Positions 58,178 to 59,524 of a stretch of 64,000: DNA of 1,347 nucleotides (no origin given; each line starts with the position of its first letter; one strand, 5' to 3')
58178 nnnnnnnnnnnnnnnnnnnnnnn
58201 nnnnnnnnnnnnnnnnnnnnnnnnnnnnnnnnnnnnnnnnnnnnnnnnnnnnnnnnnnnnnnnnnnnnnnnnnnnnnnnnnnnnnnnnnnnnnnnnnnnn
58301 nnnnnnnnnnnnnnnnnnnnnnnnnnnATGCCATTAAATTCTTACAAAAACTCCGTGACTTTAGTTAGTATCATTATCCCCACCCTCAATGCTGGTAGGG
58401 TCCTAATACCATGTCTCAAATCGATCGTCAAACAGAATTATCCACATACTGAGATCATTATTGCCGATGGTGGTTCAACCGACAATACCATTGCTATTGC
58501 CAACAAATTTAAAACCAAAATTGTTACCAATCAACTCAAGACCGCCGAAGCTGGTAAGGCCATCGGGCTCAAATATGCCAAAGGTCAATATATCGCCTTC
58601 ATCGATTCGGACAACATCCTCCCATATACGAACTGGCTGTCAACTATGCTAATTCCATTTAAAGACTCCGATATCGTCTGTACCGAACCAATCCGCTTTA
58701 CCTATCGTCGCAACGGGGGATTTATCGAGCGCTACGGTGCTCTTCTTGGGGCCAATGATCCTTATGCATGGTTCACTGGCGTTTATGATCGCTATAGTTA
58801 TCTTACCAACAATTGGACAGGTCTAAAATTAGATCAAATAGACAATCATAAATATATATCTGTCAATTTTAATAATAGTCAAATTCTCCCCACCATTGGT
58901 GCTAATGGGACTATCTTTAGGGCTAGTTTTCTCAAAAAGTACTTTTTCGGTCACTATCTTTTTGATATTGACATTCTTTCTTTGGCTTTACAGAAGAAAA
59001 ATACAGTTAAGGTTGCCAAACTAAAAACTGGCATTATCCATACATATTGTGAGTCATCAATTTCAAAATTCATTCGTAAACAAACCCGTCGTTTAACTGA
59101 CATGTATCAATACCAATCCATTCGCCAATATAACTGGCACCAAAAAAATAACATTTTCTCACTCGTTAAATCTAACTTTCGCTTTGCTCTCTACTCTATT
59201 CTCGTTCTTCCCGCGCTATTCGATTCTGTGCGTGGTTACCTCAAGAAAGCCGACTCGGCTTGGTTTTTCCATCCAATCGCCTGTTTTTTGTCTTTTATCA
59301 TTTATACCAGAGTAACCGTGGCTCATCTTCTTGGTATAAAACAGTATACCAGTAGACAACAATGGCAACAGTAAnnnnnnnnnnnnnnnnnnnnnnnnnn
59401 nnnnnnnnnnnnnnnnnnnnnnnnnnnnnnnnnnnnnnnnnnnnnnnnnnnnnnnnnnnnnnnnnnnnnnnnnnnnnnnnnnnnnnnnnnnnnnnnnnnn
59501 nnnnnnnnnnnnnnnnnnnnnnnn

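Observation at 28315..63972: A glycosylation super-cluster of about 35 kb, all on one strand, with at least 10 GT-C membrane transferases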

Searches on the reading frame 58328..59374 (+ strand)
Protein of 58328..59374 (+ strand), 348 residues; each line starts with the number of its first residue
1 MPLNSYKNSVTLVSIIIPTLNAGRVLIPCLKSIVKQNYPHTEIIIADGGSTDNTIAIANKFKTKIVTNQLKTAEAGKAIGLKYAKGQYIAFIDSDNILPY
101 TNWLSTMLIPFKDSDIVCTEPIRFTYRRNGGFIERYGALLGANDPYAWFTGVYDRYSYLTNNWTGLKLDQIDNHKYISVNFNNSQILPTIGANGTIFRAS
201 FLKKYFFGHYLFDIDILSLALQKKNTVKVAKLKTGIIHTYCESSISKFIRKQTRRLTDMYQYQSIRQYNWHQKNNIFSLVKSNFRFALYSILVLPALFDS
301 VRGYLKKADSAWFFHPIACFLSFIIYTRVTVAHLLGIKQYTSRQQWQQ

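Call 5: search_protein_families(library=pfam, proteins=[window:58328-59374:+], max_evalue=0.01)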
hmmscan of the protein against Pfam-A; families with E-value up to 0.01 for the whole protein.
window:58328-59374:+ (348 aa): 3 families
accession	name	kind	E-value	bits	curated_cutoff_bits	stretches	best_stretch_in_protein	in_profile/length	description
PF00535.33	Glycos_transf_2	-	1.6e-23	83.9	23.3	1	14-125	1-119/168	Glycosyl transferase family 2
PF13641.12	Glyco_tranf_2_3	-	7.1e-08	33.2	27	1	13-254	3-226/230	Glycosyltransferase like family 2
PF10111.15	Glyco_tranf_2_2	-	0.00074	19.5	27.3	1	30-97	19-93/276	Glycosyltransferase like family 2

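Call 14: search_protein_families(library=ncbifam, proteins=[window:58328-59374:+], max_evalue=0.00001)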
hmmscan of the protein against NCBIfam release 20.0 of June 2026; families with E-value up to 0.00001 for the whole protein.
window:58328-59374:+ (348 aa): 16 families
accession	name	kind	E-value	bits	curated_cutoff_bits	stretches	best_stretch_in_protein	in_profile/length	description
NF007482.0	PRK10073.1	equivalog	2.8e-18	66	423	1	7-101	2-101/334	glycosyltransferase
TIGR04283.1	glyco_like_mftF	equivalog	9.5e-14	51.5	182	1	13-101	1-88/221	TIGR04283 family arsenosugar biosynthesis glycosyltransferase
TIGR03965.1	mycofact_glyco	equivalog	1.6e-13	50.4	280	1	8-138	71-206/467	mycofactocin biosynthesis glycosyltransferase MftF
NF047683.1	TeichurnBiosyTuaG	equivalog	6.7e-13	48.9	400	1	10-97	5-98/252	teichuronic acid biosynthesis protein TuaG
TIGR03937.1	PgaC_IcaA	equivalog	3.7e-12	45.9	422.3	1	8-111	42-150/407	poly-beta-1,6-N-acetyl-D-glucosamine synthase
NF050050.1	ProtGlycPglI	equivalog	7.3e-11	42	500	1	12-98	3-96/306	GalNAc(5)-diNAcBac-PP-undecaprenol beta-1,3-glucosyltransferase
TIGR03111.1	glyc2_xrt_Gpos1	hypoth_equivalog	2.8e-10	39.6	363.95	1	10-117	48-163/439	TIGR03111 family XrtG-associated glycosyltransferase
NF041875.1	EPS_EpsD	equivalog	1.7e-09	37.6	370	1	13-97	1-91/325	exopolysaccharide biosynthesis glycosyltransferase EpsD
NF045692.1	OglycostaseCruG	equivalog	1.3e-08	34.2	600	1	5-64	35-94/386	2'-O-glycosyltransferase CruG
NF038302.1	EPS_HpsE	equivalog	2.4e-08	33.3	300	1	13-106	3-106/307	hormogonium polysaccharide biosynthesis glycosyltransferase HpsE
NF053739.1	GlytfEpsEBac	equivalog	2.5e-08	33.2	450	1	13-97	3-94/265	glycosyltransferase EpsE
NF010496.0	PRK13915.1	equivalog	1.2e-07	31.2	262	1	10-112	30-143/307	glucosyl-3-phosphoglycerate synthase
TIGR04182.1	glyco_TIGR04182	equivalog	1.4e-07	31.2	325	1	13-113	2-99/293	S-layer glycoprotein N-glycosyltransferase AglJ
NF038299.1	EPS_HpsN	equivalog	2.7e-07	29.9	425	1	12-105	2-100/317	hormogonium polysaccharide biosynthesis glycosyltransferase HpsN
NF007453.0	PRK10018.1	equivalog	4.8e-07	29.7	382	1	10-107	5-107/280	colanic acid biosynthesis glycosyltransferase WcaA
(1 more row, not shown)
